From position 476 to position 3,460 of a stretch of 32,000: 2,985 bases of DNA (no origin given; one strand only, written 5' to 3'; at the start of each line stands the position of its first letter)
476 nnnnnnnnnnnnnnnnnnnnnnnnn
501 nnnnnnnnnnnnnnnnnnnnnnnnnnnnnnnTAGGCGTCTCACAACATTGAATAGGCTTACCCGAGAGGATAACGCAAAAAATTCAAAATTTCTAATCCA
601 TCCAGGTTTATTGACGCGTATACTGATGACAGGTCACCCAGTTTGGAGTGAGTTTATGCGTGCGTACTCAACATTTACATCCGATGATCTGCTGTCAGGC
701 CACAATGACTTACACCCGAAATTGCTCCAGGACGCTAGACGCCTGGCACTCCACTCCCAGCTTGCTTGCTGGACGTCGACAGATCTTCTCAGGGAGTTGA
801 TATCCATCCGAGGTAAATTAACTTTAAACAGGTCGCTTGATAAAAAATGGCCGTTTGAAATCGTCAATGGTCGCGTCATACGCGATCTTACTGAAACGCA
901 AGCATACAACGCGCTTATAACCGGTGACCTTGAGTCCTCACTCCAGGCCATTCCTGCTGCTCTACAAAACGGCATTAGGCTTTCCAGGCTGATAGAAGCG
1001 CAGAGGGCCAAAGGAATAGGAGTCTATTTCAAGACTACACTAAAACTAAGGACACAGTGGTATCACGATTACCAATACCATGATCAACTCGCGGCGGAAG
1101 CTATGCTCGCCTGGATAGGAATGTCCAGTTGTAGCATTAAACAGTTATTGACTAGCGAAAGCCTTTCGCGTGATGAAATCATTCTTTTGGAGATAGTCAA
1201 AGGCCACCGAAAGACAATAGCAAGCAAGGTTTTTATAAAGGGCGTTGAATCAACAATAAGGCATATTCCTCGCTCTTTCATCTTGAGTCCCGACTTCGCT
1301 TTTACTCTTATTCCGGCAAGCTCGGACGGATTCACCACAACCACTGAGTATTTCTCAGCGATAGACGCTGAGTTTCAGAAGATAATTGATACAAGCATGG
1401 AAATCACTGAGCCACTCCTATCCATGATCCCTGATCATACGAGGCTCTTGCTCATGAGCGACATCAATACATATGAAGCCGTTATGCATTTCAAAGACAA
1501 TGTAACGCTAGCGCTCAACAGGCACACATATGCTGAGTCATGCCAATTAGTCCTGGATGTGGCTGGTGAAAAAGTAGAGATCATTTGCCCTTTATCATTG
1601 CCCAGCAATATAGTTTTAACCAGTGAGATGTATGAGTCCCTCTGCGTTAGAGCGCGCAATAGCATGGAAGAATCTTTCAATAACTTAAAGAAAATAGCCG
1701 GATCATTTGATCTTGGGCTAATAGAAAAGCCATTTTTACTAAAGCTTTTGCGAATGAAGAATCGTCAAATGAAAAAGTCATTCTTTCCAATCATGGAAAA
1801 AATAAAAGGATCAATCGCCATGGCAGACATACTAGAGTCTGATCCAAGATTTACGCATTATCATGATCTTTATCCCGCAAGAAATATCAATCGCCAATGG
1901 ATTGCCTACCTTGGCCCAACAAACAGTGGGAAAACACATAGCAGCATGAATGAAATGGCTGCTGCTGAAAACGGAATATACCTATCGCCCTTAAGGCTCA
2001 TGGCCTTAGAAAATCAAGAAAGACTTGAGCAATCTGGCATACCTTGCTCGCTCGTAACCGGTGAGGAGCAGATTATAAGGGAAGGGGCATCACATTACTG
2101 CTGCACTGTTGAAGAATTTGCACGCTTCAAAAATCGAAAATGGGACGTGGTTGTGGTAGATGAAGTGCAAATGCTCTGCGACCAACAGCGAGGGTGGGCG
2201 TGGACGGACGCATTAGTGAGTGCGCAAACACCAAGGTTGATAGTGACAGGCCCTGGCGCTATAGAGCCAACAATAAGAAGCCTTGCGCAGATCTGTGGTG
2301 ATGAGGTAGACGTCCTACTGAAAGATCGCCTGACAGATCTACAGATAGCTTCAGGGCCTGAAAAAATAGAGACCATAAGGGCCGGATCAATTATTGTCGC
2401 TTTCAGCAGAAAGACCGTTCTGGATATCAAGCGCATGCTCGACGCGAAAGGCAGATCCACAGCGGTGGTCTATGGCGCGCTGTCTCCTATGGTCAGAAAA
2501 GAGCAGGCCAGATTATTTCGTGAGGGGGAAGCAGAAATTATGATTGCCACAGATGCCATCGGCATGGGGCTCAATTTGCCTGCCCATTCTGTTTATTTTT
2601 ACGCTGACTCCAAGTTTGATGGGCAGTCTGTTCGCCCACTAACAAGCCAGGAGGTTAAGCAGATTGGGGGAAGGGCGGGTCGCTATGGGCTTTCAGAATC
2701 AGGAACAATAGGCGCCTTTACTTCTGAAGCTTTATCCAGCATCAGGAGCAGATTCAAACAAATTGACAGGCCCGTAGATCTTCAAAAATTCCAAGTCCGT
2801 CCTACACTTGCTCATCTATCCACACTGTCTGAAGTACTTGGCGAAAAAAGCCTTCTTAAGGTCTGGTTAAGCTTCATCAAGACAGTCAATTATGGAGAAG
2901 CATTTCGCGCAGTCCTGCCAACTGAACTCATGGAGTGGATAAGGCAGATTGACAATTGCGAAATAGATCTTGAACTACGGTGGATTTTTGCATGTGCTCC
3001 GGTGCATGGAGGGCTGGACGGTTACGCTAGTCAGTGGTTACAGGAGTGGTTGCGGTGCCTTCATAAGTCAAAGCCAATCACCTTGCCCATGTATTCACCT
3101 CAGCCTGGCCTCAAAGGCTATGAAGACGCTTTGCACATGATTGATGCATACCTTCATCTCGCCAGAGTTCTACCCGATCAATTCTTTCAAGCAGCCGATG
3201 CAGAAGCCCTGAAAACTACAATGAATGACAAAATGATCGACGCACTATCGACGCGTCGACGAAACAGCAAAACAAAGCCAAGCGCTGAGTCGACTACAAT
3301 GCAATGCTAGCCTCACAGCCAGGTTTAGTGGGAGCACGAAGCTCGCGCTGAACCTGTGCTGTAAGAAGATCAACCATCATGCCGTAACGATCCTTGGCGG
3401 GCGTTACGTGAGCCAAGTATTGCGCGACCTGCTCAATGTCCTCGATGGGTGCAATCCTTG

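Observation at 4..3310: Suv3-like helicase with a ~410-aa unknown N-terminal module, divergently paired with a DEDDh exonuclease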

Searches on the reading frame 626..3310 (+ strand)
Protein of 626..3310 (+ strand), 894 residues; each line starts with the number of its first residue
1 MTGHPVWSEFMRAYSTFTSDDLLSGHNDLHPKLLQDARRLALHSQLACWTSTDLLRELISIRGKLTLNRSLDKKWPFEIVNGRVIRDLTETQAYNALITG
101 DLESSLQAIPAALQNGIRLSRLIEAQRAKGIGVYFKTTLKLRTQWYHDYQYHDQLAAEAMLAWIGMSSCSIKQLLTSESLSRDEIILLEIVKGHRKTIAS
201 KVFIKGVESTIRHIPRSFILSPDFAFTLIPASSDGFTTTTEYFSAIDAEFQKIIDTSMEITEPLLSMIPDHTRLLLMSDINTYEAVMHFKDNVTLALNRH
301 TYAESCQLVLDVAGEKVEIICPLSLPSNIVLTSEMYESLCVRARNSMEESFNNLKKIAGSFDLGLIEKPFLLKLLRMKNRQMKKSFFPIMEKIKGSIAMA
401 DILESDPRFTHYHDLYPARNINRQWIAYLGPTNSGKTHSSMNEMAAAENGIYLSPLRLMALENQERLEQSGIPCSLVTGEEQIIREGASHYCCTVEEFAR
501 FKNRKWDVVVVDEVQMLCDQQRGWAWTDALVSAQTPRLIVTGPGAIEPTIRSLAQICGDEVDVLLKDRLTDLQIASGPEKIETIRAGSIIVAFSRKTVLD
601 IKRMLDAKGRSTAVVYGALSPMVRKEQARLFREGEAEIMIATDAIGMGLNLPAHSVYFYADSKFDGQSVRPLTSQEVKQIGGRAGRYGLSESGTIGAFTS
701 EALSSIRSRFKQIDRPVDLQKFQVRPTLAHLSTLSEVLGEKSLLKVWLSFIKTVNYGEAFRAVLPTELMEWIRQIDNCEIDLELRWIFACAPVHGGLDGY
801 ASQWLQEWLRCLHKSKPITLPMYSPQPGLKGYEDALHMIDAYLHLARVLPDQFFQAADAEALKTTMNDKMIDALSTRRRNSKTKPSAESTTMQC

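Call 5: search_protein_families(library=pfam, proteins=[window:626-3310:+], max_evalue=0.01)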
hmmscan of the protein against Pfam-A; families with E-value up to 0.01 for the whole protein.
window:626-3310:+ (894 aa): 4 families
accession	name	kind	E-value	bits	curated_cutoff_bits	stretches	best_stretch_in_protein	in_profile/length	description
PF22527.2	DEXQc_Suv3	-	3.6e-48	163.5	27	1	416-563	5-151/154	DEXQ-box helicase domain of Suv3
PF00271.37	Helicase_C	-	1.3e-12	48.4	23.5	1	585-688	14-110/110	Helicase conserved C-terminal domain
PF12513.15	SUV3_C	-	8.6e-08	32.3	27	1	829-875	1-47/48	ATP-dependent RNA helicase SUV3 C-terminal domain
PF00270.35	DEAD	-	0.0023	18.1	26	1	429-533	20-145/167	DEAD/DEAH box helicase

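Call 11: search_dna_similar(query=window:626-3310:+, collection=phages, mode=protein, max_rows=25)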
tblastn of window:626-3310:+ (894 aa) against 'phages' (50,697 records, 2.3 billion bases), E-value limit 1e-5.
Records with a match: 12; places in all: 12; records where one place covers at least 80% of the query: 0.
Best place of each record, by identity: <60% 12.
By first word of the organism name: Betalipothrixvirus 10; Salicola 1; Bacteriophage 1.
By host as written in the record: - 6; Acidianus convivator 3; Acidianus uzoniensis 2; Salicola sp. PV4 1.
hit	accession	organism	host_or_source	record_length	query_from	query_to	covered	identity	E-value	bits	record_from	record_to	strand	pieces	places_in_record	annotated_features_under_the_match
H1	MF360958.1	Salicola phage SCTP-2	Salicola sp. PV4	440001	415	747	37%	40.3%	7e-64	241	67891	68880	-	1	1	83: hypothetical protein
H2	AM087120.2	Betalipothrixvirus acidiani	-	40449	430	714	32%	25.3%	6e-11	73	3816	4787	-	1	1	putative helicase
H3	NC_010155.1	Betalipothrixvirus acidiani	-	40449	430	714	32%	25.3%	6e-11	73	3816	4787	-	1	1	Holliday junction branch migration helicase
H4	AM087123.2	Betalipothrixvirus puteoliense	-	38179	430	714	32%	24.0%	1e-8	65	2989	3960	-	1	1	putative helicase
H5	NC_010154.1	Betalipothrixvirus puteoliense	Acidianus convivator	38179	430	714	32%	24.0%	1e-8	65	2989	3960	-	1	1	Holliday junction branch migration helicase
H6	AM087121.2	Betalipothrixvirus pozzuoliense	-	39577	430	693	30%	24.0%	1e-9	69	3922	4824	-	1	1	putative helicase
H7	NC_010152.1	Betalipothrixvirus pozzuoliense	Acidianus convivator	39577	430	693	30%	24.0%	1e-9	69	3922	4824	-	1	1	Holliday junction branch migration helicase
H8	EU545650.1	Betalipothrixvirus uzonense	Acidianus uzoniensis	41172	430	693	30%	23.9%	2e-7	61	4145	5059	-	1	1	putative Holliday junction branch migration helicase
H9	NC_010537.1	Betalipothrixvirus uzonense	Acidianus uzoniensis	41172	430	693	30%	23.9%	2e-7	61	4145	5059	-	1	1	Holliday junction branch migration helicase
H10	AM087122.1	Betalipothrixvirus pezzuloense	-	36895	430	693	30%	23.4%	8e-6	56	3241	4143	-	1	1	putative helicase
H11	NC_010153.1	Betalipothrixvirus pezzuloense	Acidianus convivator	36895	430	693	30%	23.4%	8e-6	56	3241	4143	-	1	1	Holliday junction branch migration helicase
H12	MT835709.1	Bacteriophage sp.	human fecal samples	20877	431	695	30%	22.7%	8e-7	59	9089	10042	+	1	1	record has no annotation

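Call 12: search_dna_similar(query=window:626-3310:+, collection=plasmids, mode=protein, max_rows=25)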
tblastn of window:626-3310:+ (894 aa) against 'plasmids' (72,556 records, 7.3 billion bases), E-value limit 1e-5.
Records with a match: 55; places in all: 64; records where one place covers at least 80% of the query: 0.
Best place of each record, by identity: <60% 55.
By first word of the organism name: Azospirillum 12; Clostridium 9; Sinorhizobium 4; Paracoccus 4; Methylobacterium 2; Rhizobium 2; Thermoanaerobacterium 2; Streptomyces 2; Ideonella 1; Vitreoscilla 1; and 16 more.
By predicted mobility (MOB-suite, as given by PLSDB): non-mobilizable 46; mobilizable 6; conjugative 3.
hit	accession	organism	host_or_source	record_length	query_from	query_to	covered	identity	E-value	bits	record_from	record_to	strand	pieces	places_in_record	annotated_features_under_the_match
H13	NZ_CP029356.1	Azospirillum thermophilum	cell culture,hot spring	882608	409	887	54%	35.9%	6e-73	270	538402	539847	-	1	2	helicase-related protein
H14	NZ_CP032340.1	Azospirillum brasilense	soil sample,Agricultural field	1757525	409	877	52%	35.8%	2e-72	269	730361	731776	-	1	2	none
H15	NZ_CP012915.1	Azospirillum brasilense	Digitaria eriantha,microbe,root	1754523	409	877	52%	35.8%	2e-72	269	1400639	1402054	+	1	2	none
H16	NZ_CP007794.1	Azospirillum argentinense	Triticum aestivum L.,Root,wheat ...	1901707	409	877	52%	35.6%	2e-72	268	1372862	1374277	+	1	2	record has no annotation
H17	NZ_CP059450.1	Azospirillum brasilense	Prokaryotes,soil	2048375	409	877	52%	35.6%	4e-72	268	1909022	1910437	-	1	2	none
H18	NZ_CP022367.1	Azospirillum sp. TSH58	single cell,paddy soils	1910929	409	877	52%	35.6%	5e-72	267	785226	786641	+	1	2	record has no annotation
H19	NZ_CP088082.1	Ideonella dechloratans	Cell culture,Activated sludge, ...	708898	409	878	53%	35.4%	1e-72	270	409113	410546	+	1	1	helicase-related protein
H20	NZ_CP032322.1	Azospirillum argentinense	soil sample,Agricultural field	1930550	409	877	52%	35.4%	6e-72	267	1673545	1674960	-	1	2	record has no annotation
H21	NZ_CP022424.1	Vitreoscilla filiformis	cell culture,Mud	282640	409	878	53%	35.3%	1e-71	266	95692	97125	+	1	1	helicase-related protein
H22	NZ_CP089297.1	Methylobacterium currus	Solanum lycopersicum,single cell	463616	418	884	52%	35.3%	2e-74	274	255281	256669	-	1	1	helicase-related protein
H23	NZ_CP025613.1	Niveispirillum cyanobacteriorum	sing cell,cyanobacterial aggregates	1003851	409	882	53%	33.6%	1e-72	269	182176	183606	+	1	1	none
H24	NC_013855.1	Azospirillum sp. B510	-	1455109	418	853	49%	36.4%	1e-72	269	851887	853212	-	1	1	record has no annotation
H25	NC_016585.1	Azospirillum lipoferum 4B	-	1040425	418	853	49%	36.4%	1e-72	269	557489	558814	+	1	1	none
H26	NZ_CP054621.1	Azospirillum oryzae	cell culture,soil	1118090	418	853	49%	36.4%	3e-72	268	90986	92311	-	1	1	record has no annotation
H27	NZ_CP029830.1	Azospirillum ramasamyi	single cell,Cow dung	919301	418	853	49%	36.4%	9e-72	266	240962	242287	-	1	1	helicase-related protein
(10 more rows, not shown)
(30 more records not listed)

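Call 13: find_homologous_proteins(query=window:626-3310:+, max_evalue=0.001)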
Query window:626-3310:+ (894 aa): 837 proteins with E <= 0.001 among 8000 candidates; the best 120 are listed.
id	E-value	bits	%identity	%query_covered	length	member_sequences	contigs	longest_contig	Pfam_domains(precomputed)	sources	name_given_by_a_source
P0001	0.0e+0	1982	99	99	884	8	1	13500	PF12513.16,PF00271.38,PF22527.3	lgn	-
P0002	0.0e+0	1132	57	97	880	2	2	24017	PF00271.38,PF22527.3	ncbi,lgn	-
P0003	0.0e+0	1131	58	98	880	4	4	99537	PF12513.16,PF00271.38,PF22527.3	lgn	-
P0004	0.0e+0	1115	57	97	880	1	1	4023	PF12513.16,PF00271.38,PF22527.3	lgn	-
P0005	0.0e+0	1112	56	98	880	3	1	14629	PF12513.16,PF00271.38,PF22527.3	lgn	-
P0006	0.0e+0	1111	57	97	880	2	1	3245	PF12513.16,PF00271.38,PF22527.3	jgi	jgi:ATP-dependent RNA helicase SUPV3L1/SUV3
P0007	0.0e+0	1107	57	98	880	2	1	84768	PF12513.16,PF00271.38,PF22527.3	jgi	jgi:ATP-dependent RNA helicase SUPV3L1/SUV3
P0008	6.5e-198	678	48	71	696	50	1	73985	PF00271.38,PF22527.3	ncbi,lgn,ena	-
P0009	6.1e-196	671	44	85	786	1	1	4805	PF12513.16,PF00271.38,PF22527.3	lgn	-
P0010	7.6e-196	671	44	85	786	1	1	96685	PF12513.16,PF00271.38,PF22527.3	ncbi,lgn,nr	ncbi:SUV3 family DEAD/DEAH box RNA helicase [Stutzerimonas chloritidismutans]|nr:DEAD/DEAH box helic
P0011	1.1e-195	670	44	85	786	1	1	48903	PF12513.16,PF00271.38,PF22527.3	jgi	-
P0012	1.5e-195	670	44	85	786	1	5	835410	PF12513.16,PF00271.38,PF22527.3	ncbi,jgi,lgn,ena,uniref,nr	ncbi:MAG: RNA helicase [Gammaproteobacteria bacterium]|uniref:SUV3 family DEAD/DEAH box RNA helicase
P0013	1.6e-195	670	44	85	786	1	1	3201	PF12513.16,PF00271.38,PF22527.3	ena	-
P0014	1.7e-195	670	45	86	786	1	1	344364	PF12513.16,PF00271.38,PF22527.3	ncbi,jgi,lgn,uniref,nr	ncbi:SUV3 family DEAD/DEAH box RNA helicase [Stutzerimonas kunmingensis]|uniref:SUV3 family DEAD/DEA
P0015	1.7e-195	670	44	85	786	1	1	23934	PF12513.16,PF00271.38,PF22527.3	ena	-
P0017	1.8e-195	670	44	85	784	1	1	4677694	PF12513.16,PF00271.38,PF22527.3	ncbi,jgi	ncbi:SUV3 family DEAD/DEAH box RNA helicase [Stutzerimonas chloritidismutans]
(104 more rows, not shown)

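Call 14: search_protein_families(library=ncbifam, proteins=[window:626-3310:+], max_evalue=0.1)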
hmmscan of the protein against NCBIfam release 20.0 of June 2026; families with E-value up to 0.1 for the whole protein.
window:626-3310:+ (894 aa): 22 families
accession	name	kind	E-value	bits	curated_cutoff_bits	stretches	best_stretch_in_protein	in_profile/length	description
TIGR01389.1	recQ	equivalog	2e-11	43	640.2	1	587-725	226-355/591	DNA helicase RecQ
NF002654.0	PRK02362.1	equivalog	1.2e-09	37.1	887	1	618-690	312-385/739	ATP-dependent DNA helicase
NF002251.0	PRK01172.1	equivalog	3.8e-08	32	891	1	615-694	291-370/674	ATP-dependent DNA helicase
TIGR00614.1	recQ_fam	subfamily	4.4e-05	22.5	219.8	1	588-690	229-323/470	RecQ family ATP-dependent DNA helicase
NF053631.1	RNA_helic_CshA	equivalog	8.2e-05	21.6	646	1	588-690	240-337/434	degradosome RNA helicase CshA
NF008279.0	PRK11057.1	equivalog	0.00012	20.7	1015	1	588-691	239-334/608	ATP-dependent DNA helicase RecQ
NF001308.0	PRK00254.1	equivalog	0.00048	18.4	1216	1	628-693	314-379/720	ATP-dependent DNA helicase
NF040935.1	helicase_Hel308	equivalog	0.00068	17.9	1200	1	614-693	312-394/704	ATP-dependent DNA helicase Hel308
NF008642.0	PRK11634.1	equivalog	0.0045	15.4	989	1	588-688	248-343/628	DEAD/DEAH family ATP-dependent RNA helicase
NF002340.1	PRK01297.1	equivalog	0.0061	15.4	564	1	589-656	253-322/372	ATP-dependent RNA helicase RhlB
NF008394.0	PRK11192.1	equivalog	0.0095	14.8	507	1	588-653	250-315/441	ATP-dependent RNA helicase SrmB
NF008744.0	PRK11776.1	equivalog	0.0097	14.5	524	1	587-661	244-318/460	ATP-dependent RNA helicase DbpA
NF003419.0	PRK04837.1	equivalog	0.022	13.5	588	1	588-690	259-356/424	ATP-dependent RNA helicase RhlB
NF008165.0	PRK10917.1-3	equivalog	0.022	13.2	711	1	609-662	509-562/692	ATP-dependent DNA helicase RecG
NF053636.1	DDHlcsCsdAPsy1082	equivalog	0.029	12.9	890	1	588-689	246-342/512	DEAD/DEAH box helicase CsdA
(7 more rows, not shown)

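Call 15: search_protein_families(library=padloc, proteins=[window:626-3310:+], max_evalue=0.1)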
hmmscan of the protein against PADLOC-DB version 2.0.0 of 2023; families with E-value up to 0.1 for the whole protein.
window:626-3310:+ (894 aa): 26 families (the best 25 are shown)
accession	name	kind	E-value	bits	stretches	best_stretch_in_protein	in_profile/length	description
PDLC00200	HamB2|HamB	-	1.4e-08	31.3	1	609-695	445-528/865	DEAD-box helicase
PDLC02861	DpdF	-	2.6e-08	30.7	1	588-716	242-361/611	DpdF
PDLC00186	HamB1|HamB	-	5.7e-08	29.2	1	609-691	446-525/864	DEAD-box helicase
PDLC00187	HamB1|HamB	-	8.6e-08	28.9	2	613-693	436-513/851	DEAD-box helicase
PDLC02864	DpdF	-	1.1e-07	29.1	1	584-713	231-353/610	DpdF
PDLC00194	HamB1|HamB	-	1.9e-07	27.4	1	616-696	566-648/995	DEAD-box helicase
PDLC00176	HamB1|HamB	-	1.9e-06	24.2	1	613-695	430-508/845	DEAD-box helicase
PDLC00184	HamB1|HamB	-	4.8e-06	23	1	605-688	380-460/738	DEAD-box helicase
PDLC00191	HamB1|HamB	-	6.6e-06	22.6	1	612-713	402-499/767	DEAD-box helicase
PDLC04531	PDC-M23B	-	1.3e-05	21.4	1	614-700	630-713/1060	-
PDLC00199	HamB2|HamB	-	1.5e-05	21.2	1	589-687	413-507/841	DEAD-box helicase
PDLC00185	HamB1|HamB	-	4e-05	19.7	1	616-689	447-516/871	DEAD-box helicase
PDLC00190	HamB1|HamB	-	6.1e-05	19.6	1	616-727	437-547/866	DEAD-box helicase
PDLC01089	C3a193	-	7.6e-05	19.2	1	615-735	518-625/983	poss. alt. Cas3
PDLC02870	DpdF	-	8e-05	19.3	1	581-689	222-322/534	DpdF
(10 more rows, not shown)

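Call 16: search_protein_families(library=phrogs, proteins=[window:626-3310:+], max_evalue=0.1)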
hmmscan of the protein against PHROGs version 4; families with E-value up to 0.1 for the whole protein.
window:626-3310:+ (894 aa): 4 families
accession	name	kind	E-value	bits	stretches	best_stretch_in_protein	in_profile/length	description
phrog_6819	-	DNA, RNA and nucleotide metabolism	1.5e-15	57.7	1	589-695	239-350/645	Holliday junction branch migration helicase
phrog_16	-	DNA, RNA and nucleotide metabolism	7.4e-06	25.4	1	589-659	495-567/986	DNA helicase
phrog_62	-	DNA, RNA and nucleotide metabolism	0.00012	20.6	1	589-659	1007-1078/1881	DNA helicase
phrog_35989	-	unknown function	0.00026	20.1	1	610-695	444-526/860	-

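Call 17: find_encoding_contigs(protein=P0003, flank=8000, max_places=4)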
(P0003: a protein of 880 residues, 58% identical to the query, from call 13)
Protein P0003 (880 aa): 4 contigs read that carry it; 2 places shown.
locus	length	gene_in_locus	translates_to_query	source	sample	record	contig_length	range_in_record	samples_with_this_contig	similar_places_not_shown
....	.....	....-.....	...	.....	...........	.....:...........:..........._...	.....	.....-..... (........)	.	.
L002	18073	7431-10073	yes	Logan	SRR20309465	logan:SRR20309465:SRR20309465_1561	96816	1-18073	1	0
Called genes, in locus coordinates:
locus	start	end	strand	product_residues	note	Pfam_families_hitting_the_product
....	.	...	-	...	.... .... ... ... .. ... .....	-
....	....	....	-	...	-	-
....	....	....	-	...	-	-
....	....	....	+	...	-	-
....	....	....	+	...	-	-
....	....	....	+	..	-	-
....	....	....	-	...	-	-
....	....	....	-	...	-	-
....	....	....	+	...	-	-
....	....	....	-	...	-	-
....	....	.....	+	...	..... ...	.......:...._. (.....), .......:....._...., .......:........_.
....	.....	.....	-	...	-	-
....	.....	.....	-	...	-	-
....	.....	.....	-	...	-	-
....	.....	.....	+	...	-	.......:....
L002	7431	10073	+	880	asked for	PF12513:SUV3_C (faint), PF22527:DEXQc_Suv3, PF00271:Helicase_C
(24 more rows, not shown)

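Call 18: find_encoding_contigs(protein=P0007, flank=8000, max_places=3)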
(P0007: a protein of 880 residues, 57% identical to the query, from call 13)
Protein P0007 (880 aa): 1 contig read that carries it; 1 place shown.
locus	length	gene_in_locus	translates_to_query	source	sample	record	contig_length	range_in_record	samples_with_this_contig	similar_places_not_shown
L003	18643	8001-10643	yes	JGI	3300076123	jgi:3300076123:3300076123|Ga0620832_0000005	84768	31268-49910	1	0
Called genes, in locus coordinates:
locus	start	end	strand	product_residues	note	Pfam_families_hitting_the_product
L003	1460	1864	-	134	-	-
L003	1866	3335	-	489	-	-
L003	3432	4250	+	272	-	-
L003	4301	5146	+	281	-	-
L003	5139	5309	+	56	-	-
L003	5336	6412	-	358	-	-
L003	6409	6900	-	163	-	-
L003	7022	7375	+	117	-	-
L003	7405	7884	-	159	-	-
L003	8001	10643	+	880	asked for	PF22527:DEXQc_Suv3, PF00271:Helicase_C, PF12513:SUV3_C (weak)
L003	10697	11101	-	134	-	-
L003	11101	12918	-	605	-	-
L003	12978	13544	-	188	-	-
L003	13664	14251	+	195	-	PF02342:TerD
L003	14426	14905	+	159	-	PF00011:HSP20 (weak)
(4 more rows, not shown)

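Call 21: find_encoding_contigs(protein=P0017, flank=8000, max_places=3)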
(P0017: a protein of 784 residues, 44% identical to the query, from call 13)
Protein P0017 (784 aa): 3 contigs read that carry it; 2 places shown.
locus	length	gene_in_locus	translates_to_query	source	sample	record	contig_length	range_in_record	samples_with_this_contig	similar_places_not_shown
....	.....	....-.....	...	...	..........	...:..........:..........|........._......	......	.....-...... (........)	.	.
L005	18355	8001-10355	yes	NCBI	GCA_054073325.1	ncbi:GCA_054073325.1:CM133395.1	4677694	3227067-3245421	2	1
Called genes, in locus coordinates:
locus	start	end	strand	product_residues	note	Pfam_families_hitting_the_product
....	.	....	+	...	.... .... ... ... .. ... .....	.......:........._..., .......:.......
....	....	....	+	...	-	-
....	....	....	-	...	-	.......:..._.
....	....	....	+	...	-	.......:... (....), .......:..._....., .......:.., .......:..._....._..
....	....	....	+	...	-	-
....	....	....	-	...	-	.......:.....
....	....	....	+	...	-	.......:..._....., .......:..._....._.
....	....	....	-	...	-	-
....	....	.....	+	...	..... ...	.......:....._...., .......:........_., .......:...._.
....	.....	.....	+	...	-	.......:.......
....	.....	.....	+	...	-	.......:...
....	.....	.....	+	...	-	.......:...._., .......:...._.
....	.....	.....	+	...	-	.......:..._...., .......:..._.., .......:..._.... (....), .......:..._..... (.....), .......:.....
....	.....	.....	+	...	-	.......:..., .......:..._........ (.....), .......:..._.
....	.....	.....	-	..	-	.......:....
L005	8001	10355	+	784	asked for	PF22527:DEXQc_Suv3, PF00271:Helicase_C, PF12513:SUV3_C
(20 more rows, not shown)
